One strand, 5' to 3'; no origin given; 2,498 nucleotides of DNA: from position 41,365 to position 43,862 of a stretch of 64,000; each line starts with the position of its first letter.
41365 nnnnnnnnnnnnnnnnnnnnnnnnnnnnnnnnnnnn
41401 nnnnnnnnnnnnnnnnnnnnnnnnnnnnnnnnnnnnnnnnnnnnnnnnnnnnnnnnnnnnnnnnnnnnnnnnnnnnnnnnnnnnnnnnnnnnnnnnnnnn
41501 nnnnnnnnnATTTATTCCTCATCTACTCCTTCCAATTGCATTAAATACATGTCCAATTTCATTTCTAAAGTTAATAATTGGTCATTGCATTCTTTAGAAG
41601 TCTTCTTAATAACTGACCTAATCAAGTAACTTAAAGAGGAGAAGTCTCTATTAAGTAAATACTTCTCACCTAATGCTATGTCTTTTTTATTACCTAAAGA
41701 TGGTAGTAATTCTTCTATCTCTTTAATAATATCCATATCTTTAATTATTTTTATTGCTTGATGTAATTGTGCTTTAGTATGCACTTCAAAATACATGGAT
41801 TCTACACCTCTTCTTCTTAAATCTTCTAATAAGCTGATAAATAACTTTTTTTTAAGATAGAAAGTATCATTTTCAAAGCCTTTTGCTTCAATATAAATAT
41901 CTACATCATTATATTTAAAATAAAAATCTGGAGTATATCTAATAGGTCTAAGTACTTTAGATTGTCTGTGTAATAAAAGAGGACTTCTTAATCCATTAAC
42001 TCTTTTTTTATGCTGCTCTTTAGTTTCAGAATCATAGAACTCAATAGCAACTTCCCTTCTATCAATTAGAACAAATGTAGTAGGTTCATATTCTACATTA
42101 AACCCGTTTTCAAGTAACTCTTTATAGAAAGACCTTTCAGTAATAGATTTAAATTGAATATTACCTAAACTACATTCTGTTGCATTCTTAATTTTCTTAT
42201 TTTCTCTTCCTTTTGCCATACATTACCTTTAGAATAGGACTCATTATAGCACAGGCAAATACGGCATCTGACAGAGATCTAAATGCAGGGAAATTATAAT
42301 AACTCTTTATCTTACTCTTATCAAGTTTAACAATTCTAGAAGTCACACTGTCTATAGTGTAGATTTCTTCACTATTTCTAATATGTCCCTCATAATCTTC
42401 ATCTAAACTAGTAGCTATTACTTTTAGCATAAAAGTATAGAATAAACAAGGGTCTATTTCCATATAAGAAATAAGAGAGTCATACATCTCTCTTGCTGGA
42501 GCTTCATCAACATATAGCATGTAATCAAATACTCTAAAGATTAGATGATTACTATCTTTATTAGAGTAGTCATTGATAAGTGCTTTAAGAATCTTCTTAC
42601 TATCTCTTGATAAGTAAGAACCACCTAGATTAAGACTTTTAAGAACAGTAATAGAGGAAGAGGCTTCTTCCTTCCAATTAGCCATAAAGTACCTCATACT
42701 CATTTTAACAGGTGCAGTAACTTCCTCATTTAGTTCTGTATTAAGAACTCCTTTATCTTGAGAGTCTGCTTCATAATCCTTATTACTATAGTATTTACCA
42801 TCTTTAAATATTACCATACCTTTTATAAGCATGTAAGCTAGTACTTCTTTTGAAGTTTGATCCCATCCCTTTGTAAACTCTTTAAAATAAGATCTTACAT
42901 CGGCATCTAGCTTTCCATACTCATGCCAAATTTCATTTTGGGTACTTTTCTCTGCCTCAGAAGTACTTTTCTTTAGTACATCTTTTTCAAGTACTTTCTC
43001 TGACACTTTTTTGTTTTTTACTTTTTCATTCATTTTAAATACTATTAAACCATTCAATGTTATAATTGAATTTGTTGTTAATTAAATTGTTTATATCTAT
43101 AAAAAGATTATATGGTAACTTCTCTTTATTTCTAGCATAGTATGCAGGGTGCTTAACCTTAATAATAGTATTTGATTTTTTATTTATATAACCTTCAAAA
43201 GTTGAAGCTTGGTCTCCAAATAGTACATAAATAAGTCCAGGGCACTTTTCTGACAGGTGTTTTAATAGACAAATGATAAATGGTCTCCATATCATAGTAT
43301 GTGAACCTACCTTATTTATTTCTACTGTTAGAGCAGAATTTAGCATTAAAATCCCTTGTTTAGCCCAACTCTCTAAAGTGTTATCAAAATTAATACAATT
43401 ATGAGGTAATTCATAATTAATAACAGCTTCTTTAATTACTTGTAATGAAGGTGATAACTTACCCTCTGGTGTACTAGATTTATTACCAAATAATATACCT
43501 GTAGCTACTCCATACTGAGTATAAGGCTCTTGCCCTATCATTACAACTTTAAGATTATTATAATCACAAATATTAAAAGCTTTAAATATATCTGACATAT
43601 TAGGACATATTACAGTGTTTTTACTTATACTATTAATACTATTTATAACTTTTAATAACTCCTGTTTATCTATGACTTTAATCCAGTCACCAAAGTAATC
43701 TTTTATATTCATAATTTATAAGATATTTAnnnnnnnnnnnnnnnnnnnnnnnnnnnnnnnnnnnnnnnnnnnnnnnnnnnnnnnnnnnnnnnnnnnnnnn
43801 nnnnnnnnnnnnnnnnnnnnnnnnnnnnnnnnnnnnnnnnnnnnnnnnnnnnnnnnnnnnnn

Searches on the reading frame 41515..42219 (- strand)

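Call 73: search_protein_families(library=pfam, proteins=[window:41515-42219:-], max_evalue=0.001)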
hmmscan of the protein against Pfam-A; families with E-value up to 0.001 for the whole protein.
window:41515-42219:- (235 aa): 1 family
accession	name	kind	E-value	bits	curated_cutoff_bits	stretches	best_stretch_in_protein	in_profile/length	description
PF06356.17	DUF1064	-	4.5e-05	24.3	24.7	1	13-136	6-106/117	Protein of unknown function (DUF1064)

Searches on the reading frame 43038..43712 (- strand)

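Call 73: search_protein_families(library=pfam, proteins=[window:43038-43712:-], max_evalue=0.001)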
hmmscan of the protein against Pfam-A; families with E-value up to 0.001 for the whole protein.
window:43038-43712:- (225 aa): 1 family
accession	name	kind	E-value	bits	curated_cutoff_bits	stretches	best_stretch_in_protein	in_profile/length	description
PF03167.25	UDG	-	2.3e-12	47.6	24.3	1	49-209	4-138/141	Uracil DNA glycosylase superfamily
